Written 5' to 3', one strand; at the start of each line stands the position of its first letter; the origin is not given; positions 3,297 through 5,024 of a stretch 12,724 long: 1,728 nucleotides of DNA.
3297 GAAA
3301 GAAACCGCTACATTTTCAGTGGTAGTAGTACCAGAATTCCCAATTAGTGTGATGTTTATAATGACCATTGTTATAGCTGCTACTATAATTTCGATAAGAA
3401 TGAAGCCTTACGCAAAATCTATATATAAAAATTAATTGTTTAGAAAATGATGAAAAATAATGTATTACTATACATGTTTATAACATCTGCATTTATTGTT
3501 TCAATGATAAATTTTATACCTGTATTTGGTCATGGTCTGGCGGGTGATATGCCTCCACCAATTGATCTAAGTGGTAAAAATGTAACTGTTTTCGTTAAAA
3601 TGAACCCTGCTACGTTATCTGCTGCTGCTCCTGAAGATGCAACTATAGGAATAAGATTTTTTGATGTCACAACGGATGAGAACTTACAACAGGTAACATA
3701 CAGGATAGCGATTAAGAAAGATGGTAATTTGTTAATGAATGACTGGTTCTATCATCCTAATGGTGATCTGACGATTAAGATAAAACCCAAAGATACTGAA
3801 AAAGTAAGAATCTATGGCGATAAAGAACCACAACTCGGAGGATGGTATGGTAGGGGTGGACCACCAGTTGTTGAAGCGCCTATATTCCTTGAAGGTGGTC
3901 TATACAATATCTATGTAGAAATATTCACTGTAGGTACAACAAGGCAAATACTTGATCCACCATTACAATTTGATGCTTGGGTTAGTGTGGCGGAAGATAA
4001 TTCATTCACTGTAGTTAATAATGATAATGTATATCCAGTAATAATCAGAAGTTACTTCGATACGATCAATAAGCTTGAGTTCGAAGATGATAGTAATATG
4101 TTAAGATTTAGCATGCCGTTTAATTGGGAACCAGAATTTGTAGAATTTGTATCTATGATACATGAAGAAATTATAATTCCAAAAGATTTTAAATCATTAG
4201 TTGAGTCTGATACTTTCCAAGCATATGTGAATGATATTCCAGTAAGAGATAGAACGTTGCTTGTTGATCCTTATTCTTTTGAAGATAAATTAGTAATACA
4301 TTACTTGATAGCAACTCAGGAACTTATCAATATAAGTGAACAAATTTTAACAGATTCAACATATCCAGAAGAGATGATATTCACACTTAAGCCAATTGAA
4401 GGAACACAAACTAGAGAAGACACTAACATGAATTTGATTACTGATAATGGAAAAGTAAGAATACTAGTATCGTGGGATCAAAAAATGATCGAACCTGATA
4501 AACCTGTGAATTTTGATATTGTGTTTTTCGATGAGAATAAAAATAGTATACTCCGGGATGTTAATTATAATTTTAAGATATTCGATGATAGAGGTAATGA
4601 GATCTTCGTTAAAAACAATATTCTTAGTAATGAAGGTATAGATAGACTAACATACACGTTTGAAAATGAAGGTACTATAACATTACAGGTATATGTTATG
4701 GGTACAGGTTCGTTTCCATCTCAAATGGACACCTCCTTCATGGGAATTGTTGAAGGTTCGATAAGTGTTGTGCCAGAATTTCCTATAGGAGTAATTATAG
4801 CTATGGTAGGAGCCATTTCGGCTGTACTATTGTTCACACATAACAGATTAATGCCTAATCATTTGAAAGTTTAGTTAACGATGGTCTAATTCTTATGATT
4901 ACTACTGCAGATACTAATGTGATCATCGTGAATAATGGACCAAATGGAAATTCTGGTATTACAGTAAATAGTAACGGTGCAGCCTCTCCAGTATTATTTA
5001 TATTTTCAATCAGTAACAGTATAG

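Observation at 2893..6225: Three adjacent genes share one C-terminal sorting signal, V-[VI]-P-E-F-P + TM helix + basic tail (PEFG-CTERM-like archaeosortase substrates)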

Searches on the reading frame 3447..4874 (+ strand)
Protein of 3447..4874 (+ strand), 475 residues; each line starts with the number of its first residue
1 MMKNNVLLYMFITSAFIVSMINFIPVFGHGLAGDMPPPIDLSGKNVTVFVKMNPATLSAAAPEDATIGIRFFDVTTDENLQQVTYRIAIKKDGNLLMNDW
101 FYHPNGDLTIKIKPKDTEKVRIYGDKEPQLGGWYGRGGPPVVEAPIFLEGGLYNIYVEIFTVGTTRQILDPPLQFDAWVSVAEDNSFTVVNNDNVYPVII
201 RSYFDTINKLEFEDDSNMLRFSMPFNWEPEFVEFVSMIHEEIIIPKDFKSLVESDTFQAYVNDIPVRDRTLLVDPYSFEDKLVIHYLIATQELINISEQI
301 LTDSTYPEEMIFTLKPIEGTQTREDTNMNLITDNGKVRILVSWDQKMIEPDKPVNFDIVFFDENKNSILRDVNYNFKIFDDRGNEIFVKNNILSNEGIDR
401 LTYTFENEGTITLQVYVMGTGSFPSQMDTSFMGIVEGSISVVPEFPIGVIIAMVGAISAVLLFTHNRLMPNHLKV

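Call 3: search_protein_families(library=ncbifam, proteins=[window:3447-4874:+], max_evalue=1)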
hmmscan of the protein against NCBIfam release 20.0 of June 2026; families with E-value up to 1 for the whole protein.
window:3447-4874:+ (475 aa): 2 families
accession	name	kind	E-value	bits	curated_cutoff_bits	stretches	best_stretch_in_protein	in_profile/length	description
TIGR04296.1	PEFG-CTERM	domain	0.0049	16.5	25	1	441-468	1-28/30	PEFG-CTERM sorting domain-containing protein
TIGR02089.1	TTC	equivalog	0.081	11.8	470.4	1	346-406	116-175/352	tartrate dehydrogenase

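Call 4: search_protein_families(library=pfam, proteins=[window:3447-4874:+], max_evalue=1)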
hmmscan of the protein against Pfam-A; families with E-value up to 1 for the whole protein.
window:3447-4874:+ (475 aa): 2 families
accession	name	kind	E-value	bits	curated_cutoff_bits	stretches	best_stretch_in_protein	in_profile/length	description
PF18705.7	DUF5643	-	0.0044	17.4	34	1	353-412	26-92/115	Family of unknown function (DUF5643)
PF00630.25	Filamin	-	0.22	12.8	26.9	0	349-419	18-84/93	Filamin/ABP280 repeat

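Call 5: find_encoding_contigs(protein=window:3447-4874:+, flank=10000, max_places=6)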
Protein window:3447-4874:+ (475 aa): 12 contigs read that carry it; 6 places shown.
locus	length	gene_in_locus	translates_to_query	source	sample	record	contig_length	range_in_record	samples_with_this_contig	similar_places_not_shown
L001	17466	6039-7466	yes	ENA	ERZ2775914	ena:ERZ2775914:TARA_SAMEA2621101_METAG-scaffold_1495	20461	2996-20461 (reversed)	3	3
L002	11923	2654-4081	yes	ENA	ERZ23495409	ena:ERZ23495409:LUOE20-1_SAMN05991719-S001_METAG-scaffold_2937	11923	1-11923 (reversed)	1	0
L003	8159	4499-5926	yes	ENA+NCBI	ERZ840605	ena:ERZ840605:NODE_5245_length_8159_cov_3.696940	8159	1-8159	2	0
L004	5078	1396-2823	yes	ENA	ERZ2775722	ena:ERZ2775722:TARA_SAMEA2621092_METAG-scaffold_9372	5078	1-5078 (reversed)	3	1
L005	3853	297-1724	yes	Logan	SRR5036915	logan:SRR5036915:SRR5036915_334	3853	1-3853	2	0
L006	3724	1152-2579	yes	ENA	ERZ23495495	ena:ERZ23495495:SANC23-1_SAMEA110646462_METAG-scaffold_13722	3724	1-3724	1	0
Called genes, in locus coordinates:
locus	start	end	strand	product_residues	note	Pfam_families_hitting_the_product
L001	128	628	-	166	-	-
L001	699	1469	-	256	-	-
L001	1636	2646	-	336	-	PF07732:Cu-oxidase_3, PF07731:Cu-oxidase_2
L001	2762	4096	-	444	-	PF24684:Vgb_lyase, PF07494:Reg_prop (faint), PF08450:SGL (faint)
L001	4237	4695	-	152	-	-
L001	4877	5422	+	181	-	-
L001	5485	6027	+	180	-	-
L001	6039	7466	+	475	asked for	-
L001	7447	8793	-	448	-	-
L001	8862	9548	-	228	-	-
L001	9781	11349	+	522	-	PF02919:Topoisom_I_N, PF01028:Topoisom_I, PF14370:Topo_C_assoc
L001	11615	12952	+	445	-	PF12802:MarR_2 (weak), PF24034:DUF7343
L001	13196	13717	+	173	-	-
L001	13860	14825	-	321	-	PF01368:DHH, PF02272:DHHA1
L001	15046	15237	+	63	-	-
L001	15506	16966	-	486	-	-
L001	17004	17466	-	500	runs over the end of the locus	PF00578:AhpC-TSA, PF08534:Redoxin, PF00085:Thioredoxin (faint), PF13098:Thioredoxin_2 (weak), PF13905:Thioredoxin_8, PF01436:NHL (faint), PF08309:LVIVD (faint)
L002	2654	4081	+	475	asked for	-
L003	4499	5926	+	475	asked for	-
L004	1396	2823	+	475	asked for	-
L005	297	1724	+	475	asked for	-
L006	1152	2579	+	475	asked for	-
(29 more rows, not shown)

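Call 12: find_homologous_proteins(query=window:3447-4874:+, max_evalue=0.001)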
Query window:3447-4874:+ (475 aa): 226 proteins with E <= 0.001 among 4369 candidates; the best 120 are listed.
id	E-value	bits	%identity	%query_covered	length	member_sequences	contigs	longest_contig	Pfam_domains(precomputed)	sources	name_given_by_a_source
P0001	0.0e+0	1051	98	100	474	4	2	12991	-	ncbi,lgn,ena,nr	ncbi:MAG: hypothetical protein EX285_02515 [Thaumarchaeota archaeon]|nr:hypothetical protein [Nitros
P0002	4.8e-220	750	68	98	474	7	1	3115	-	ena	-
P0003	3.7e-217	740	67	100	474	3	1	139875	-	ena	-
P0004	5.9e-199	680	67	91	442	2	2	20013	-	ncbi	ncbi:MAG: hypothetical protein QXW73_01220 [Nitrososphaerales archaeon]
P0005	9.8e-150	518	48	97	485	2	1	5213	-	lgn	-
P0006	1.7e-125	438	43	96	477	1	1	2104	-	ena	-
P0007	2.8e-121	424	44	99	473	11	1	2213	-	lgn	-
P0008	8.5e-112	393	42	99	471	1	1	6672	-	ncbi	-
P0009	1.3e-99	352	42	92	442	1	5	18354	-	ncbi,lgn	ncbi:MAG: hypothetical protein QXU32_07140 [Nitrososphaerales archaeon]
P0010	2.0e-92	329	38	99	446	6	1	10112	-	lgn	-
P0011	5.8e-92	327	40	97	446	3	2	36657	-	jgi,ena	-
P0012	3.6e-91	325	37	100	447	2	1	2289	-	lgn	-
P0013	1.3e-83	300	34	97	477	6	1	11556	-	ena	-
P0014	5.9e-83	298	35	95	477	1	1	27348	-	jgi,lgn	jgi:hypothetical protein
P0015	4.6e-77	278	34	93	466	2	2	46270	-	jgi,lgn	jgi:hypothetical protein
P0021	6.0e-75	271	34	87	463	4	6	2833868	-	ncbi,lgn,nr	ncbi:hypothetical protein [Candidatus Nitrososphaera gargensis]|nr:hypothetical protein [Candidatus 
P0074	3.5e-71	259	34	92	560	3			-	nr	nr:peptidase [Nitrosopumilus sp. K4]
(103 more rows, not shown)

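Call 25: find_encoding_contigs(protein=P0021, flank=10000, max_places=3)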
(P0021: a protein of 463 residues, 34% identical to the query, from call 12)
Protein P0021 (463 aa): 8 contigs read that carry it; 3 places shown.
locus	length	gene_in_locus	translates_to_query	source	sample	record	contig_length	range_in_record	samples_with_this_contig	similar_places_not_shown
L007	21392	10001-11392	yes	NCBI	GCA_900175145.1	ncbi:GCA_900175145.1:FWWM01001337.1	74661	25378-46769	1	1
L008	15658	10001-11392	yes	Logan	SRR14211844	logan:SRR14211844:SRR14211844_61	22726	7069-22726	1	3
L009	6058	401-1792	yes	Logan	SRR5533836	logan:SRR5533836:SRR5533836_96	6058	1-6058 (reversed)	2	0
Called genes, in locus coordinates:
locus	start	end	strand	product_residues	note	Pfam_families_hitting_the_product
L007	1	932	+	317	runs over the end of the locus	PF00005:ABC_tran, PF13304:AAA_21 (weak)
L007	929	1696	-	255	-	PF01061:ABC2_membrane, PF12698:ABC2_membrane_3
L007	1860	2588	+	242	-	PF13240:Zn_Ribbon_1 (weak)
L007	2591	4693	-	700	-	PF02629:CoA_binding, PF13380:CoA_binding_2, PF13607:Succ_CoA_lig, PF19045:Ligase_CoA_2, PF13549:ATP-grasp_5, PF08442:ATP-grasp_2 (weak)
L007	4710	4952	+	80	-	-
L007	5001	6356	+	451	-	PF01546:Peptidase_M20, PF07687:M20_dimer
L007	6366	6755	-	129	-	PF00072:Response_reg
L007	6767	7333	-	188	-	PF14417:MEDS (weak)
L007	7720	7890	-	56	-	-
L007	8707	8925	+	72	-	-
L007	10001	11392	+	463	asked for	-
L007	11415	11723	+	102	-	PF01329:Pterin_4a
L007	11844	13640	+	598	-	PF02776:TPP_enzyme_N, PF00205:TPP_enzyme_M, PF02775:TPP_enzyme_C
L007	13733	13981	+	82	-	-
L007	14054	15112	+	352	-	PF13379:NMT1_2, PF04069:OpuAC (weak), PF09084:NMT1, PF12974:Phosphonate-bd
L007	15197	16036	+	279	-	PF00005:ABC_tran, PF09818:ABC_ATPase (faint), PF13304:AAA_21 (faint)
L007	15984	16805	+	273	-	PF00528:BPD_transp_1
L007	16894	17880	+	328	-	PF02679:ComA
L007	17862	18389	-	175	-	PF00293:NUDIX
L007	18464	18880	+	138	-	-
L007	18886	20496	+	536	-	PF03109:ABC1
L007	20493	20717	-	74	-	-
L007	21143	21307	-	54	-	PF24266:HTH_HVO_0163_N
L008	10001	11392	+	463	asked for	-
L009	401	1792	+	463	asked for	-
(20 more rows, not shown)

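Call 26: find_encoding_contigs(protein=P0003, flank=10000, max_places=2)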
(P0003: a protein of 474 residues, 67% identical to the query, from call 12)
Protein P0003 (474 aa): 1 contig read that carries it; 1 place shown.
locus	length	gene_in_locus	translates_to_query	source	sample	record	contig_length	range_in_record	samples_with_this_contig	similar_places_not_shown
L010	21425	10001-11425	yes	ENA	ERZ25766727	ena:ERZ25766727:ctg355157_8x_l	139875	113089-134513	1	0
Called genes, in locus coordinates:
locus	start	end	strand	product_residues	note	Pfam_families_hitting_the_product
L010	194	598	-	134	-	-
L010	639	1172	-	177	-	-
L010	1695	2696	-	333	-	PF07732:Cu-oxidase_3, PF07731:Cu-oxidase_2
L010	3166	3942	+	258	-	-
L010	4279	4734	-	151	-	-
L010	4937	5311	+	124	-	-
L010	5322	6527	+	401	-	-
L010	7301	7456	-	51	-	-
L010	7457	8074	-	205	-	PF00127:Copper-bind (weak)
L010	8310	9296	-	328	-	PF05598:DUF772 (faint), PF01609:DDE_Tnp_1, PF13612:DDE_Tnp_1_3 (weak)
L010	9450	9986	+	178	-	-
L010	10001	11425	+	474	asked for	-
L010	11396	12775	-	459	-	-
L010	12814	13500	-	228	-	-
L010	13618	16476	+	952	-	PF04234:CopC, PF05425:CopD, PF07494:Reg_prop (faint), PF24684:Vgb_lyase, PF08450:SGL (faint), PF24684:Vgb_lyase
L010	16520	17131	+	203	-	-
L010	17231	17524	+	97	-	PF13340:DUF4096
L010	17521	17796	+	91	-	PF01609:DDE_Tnp_1 (weak)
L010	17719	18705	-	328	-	PF05598:DUF772 (faint), PF01609:DDE_Tnp_1, PF13612:DDE_Tnp_1_3 (weak)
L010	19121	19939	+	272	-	-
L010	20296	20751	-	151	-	-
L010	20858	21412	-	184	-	-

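Call 29: predict_structure(alignment_id=A1)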
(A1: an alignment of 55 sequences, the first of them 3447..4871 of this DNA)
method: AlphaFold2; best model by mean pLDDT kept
length: 475 residues; sequences in the alignment: 55
mean_pLDDT: 86.8   pTM: 0.77
mean pLDDT of the five models: 86.8, 86.6, 84.4, 84.3, 83.3
residues with pLDDT >= 90: 292; 70-90: 132; 50-70: 36; < 50: 15
segments of 3 or more residues with pLDDT < 50: 18-29, 473-475
pLDDT, mean of each block of 10 residues (from residue 1): 69 55 38 86 93 81 90 94 97 93 96 94 94 92 93 93 92 92 92 94 88 94 90 84 93 86 90 87 92 92 84 86 73 97 88 93 92 96 95 91 94 97 83 96 70 73 68 50
secondary structure, 60 per line:
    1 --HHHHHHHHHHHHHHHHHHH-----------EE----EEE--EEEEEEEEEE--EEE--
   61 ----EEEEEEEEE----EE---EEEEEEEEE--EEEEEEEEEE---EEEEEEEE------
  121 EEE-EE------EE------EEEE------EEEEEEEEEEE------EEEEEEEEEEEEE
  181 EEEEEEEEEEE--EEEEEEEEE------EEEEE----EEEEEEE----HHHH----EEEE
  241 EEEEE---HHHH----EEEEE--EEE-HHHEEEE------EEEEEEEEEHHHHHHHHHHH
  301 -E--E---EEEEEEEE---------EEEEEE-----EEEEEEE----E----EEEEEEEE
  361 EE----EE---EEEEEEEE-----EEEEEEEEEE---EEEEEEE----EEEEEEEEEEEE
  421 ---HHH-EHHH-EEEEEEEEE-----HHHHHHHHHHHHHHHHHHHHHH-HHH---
elements in order: H3-21 E39-41 E44-53 E56-58 E65-73 E83-91 E94-103 E107-114 E121-123 E141-144 E151-161 E168-191 E194-202 E209-213 E218-224 H229-232 E237-245 H249-252 E257-261 E264-266 E271-274 E281-289 H290-300 E309-316 E326-331 E337-343 E353-362 E372-379 E385-394 E398-404 E409-420 E433-441 H447-468

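Call 34: fold_search(model_id=the predicted structure, library=pdb)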
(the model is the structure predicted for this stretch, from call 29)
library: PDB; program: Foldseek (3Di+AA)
matches with E <= 10: 1592; with E <= 0.001: 72
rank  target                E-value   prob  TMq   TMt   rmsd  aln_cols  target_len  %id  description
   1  6za2_A                1.5e-05  0.96  0.14  0.07  23.0       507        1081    9  Crystal structure of dimeric latent PorU from Porphyromonas gingivalis (released 2021-09-29)
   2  2xyc                  5.2e-05  0.99  0.16  0.24  20.4       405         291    8  CRYSTAL STRUCTURE OF NCAM2 IGIV-FN3I (released 2011-02-23)
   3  6za2_B                6.7e-05  0.90  0.14  0.07  22.1       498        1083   10  Crystal structure of dimeric latent PorU from Porphyromonas gingivalis (released 2021-09-29)
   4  1suj                  7.1e-05  0.66  0.14  0.17  23.9       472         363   10  X-ray crystal structure of ambystoma tigrinum cone arrestin (released 2005-08-23)
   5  8uin_A                7.8e-05  0.95  0.17  0.13  21.4       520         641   10  Structure of the C3bBb-albicin complex (released 2024-05-08)
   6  7ptp_A                1.1e-04  0.96  0.16  0.11  20.8       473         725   10  In-situ structure of pentameric S-layer protein (released 2021-12-15)
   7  7f1x_D                1.1e-04  0.41  0.11  0.13  25.9       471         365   10  X-ray crystal structure of visual arrestin complexed with inositol 1,4,5-triphosphate (released 2021-10-27)
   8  4ziq                  1.2e-04  0.92  0.17  0.07  22.9       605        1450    8  Crystal structure of trypsin activated alpha-2-macroglobulin from Escherichia coli. (released 2015-06-10)
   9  2p9r_A                1.6e-04  1.00  0.18  0.74   3.0       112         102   22  Human alpha2-macroglogulin is composed of multiple domains, as predicted by homology with complement component C3 (released 2007-08-21)
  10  4zrg                  1.7e-04  0.60  0.14  0.17  25.0       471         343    8  Visual arrestin mutant - R175E (released 2015-11-11)
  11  9ayr_B                1.8e-04  0.60  0.14  0.15  25.6       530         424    9  Structure of a Ric1-Rgp1-Rab6 activation intermediate (released 2024-12-11)
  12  2qki_A                2.0e-04  0.89  0.17  0.13  22.2       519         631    9  Human C3c in complex with the inhibitor compstatin (released 2007-08-14)
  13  6sd0_A                2.1e-04  0.69  0.14  0.07  23.2       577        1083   10  Structure of beta-galactosidase from Thermotoga maritima. (released 2020-01-15)
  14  1cf1_B                2.4e-04  0.75  0.16  0.19  24.3       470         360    8  ARRESTIN FROM BOVINE ROD OUTER SEGMENTS (released 1999-04-16)
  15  9dnm_A                2.4e-04  0.75  0.15  0.16  24.7       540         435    9  Structure of rat beta-arrestin 1 bound to allosteric inhibitor (released 2025-01-22)
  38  2p9r_B                4.9e-04  1.00  0.18  0.72   3.2       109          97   20  Human alpha2-macroglogulin is composed of multiple domains, as predicted by homology with complement component C3 (released 2007-08-21)
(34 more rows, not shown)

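Call 44: find_related_loci(query=A1, collection=genome_contigs, flank=10000)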
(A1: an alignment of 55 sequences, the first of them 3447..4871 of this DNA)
Query A1 (475 aa) in genome_contigs; peptide patterns used: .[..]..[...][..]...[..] (x = any residue, [..] = any of these).
302 stretches matched a pattern; 278 encode a relative of the query (tblastn E <= 1e-3); the best 80 are kept; 80 distinct loci.
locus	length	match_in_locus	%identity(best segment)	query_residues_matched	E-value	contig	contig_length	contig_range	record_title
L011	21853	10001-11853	67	2-475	0e+0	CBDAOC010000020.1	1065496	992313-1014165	MAG: Nitrososphaerales archaeon isolate e30e03c6-d171-4630-a17b-0e0776d16b44 genome assembly, contig: contig_20, whole g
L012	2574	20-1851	68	2-468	0e+0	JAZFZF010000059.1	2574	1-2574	MAG: Nitrososphaerales archaeon isolate MT6bin.18 MT6bin.18_59, whole genome shotgun sequence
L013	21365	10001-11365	35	8-465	1e-84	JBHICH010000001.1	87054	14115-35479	MAG: Nitrososphaerales archaeon isolate bea2_sp3_bin.8 NODE_1_length_87054_cov_9.249382, whole genome shotgun sequence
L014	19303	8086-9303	36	26-421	3e-82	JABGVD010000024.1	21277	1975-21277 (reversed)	MAG: Candidatus Nitrosopelagicus sp. isolate SI034_bin2 k141_423041, whole genome shotgun sequence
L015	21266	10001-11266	36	10-421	2e-81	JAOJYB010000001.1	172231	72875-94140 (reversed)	Candidatus Nitrosopelagicus sp. isolate AH-580-D06 AH-580-D06_NODE_1, whole genome shotgun sequence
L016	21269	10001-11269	36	9-421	2e-81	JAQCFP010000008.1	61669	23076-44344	MAG: Crenarchaeota archaeon isolate casp40-mb.158 NODE_1029_length_61669_cov_0.479730, whole genome shotgun sequence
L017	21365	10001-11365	34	6-467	9e-81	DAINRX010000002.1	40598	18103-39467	MAG TPA_asm: Nitrososphaera sp. isolate CTOTU29106 NODE_2_length_40598_cov_14.343043, whole genome shotgun sequence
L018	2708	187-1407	37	26-421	1e-82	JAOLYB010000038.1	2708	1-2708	Candidatus Nitrosopelagicus sp. isolate AH-558-N14 AH-558-N14_NODE_38, whole genome shotgun sequence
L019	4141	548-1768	37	26-421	6e-81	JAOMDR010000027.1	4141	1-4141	Candidatus Nitrosopelagicus sp. isolate AH-558-C08 AH-558-C08_NODE_27, whole genome shotgun sequence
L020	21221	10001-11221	37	26-421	2e-80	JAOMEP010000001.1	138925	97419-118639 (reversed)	Candidatus Nitrosopelagicus sp. isolate AH-558-A20 AH-558-A20_NODE_1, whole genome shotgun sequence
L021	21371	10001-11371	35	8-441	2e-80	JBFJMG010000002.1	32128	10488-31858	MAG: Nitrosopumilaceae archaeon isolate Mix_sand17.2022.03.Z.11 k141_1997720_length_32128_cov_16.2452, whole genome shot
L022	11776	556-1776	37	26-421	2e-80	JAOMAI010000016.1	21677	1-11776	Candidatus Nitrosopelagicus sp. isolate AH-558-I11 AH-558-I11_NODE_16, whole genome shotgun sequence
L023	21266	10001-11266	36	10-421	5e-80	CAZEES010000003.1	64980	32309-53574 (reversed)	MAG TPA_asm: uncultured Candidatus Nitrosopelagicus sp. isolate SRP200020_co7_50 genome assembly, contig: NODE_197_lengt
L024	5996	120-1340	37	26-421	2e-79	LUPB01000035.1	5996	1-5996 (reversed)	MAG: Nitrosopelagicus sp. REDSEA-S31_B2 scaffold35, whole genome shotgun sequence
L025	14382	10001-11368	34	2-446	1e-78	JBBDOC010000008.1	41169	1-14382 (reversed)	MAG: Nitrosopumilaceae archaeon isolate LejiaB_36_11 Lejia_B_1152_length_41169_cov_7, whole genome shotgun sequence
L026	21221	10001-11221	37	26-421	1e-78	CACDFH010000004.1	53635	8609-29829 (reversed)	uncultured marine group I thaumarchaeote isolate AG-365-G13 genome assembly, contig: AG-365-G13_NODE_4, whole genome sho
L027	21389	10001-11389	34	7-446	1e-78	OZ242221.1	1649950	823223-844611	MAG: Cenarchaeum sp. isolate 2aece85a-e1ef-42aa-a440-38dcd4bc62d0 genome assembly, chromosome: 1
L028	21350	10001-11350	34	2-443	3e-78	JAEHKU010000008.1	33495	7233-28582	MAG: Nitrosopumilales archaeon isolate NPMR_NP_iota_1 NPMRIOTAC00008, whole genome shotgun sequence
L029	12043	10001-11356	35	10-446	3e-78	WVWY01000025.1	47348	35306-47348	MAG: Candidatus Nitrosomaritimum khambatensis isolate ACK-C021 C_merged_R1_(paired)_contig_129623, whole genome shotgun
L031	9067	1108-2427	36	26-451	1e-77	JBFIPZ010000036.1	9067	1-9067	MAG: Nitrosopumilaceae archaeon isolate Mix_sand12.2021.10.Z.69 k141_2212230_length_9067_cov_18.2990, whole genome shotg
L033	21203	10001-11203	36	26-421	5e-77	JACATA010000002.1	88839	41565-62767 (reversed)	Marine Group I thaumarchaeote strain D17 40, whole genome shotgun sequence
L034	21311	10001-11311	34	2-421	2e-76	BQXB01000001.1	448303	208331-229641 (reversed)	Nitrosarchaeum sp. LAS73 DNA, sequence1, whole genome shotgun sequence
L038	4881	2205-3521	35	23-446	2e-76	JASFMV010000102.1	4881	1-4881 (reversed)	MAG: Nitrosopumilaceae archaeon isolate D0817S02metaG_Bin_646 D0817S02metaG_FD_scaffold_6399_c1, whole genome shotgun se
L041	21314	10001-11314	34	26-443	2e-76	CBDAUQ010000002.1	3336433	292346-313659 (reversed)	MAG: Cenarchaeum sp. isolate d8c039c0-47ae-4276-bf28-ececfd51b7c1 genome assembly, contig: contig_2, whole genome shotgu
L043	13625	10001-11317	35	26-450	2e-76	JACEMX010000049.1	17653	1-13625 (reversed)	MAG: Candidatus Nitrosomaritimum aestuariumsis isolate S2bin1 contig_21, whole genome shotgun sequence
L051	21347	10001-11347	34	26-448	4e-75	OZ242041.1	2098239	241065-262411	MAG: Nitrosopumilus sp. isolate 657115dc-e7ab-4c7a-bf58-4b33f64ba112 genome assembly, chromosome: 1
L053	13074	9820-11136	33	3-445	6e-75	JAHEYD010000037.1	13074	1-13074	MAG: Nitrosotalea sp. isolate nzgw12 NODE_974_length_13075_cov_29.445654, whole genome shotgun sequence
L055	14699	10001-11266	36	16-421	5e-80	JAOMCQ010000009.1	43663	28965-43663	Candidatus Nitrosopelagicus sp. isolate AH-558-E02 AH-558-E02_NODE_9, whole genome shotgun sequence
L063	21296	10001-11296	34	11-464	8e-74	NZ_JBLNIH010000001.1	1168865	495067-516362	Candidatus Nitrososphaera sp. FF02 1, whole genome shotgun sequence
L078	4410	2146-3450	33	7-445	3e-72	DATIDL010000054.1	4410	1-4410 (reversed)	MAG TPA_asm: Nitrosopumilaceae archaeon isolate SMAG_U16342 k141_2893765, whole genome shotgun sequence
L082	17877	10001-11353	33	7-441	3e-72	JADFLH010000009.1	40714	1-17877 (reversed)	MAG: Thaumarchaeota archaeon isolate B51T1B5 B51T1B5_NODE550, whole genome shotgun sequence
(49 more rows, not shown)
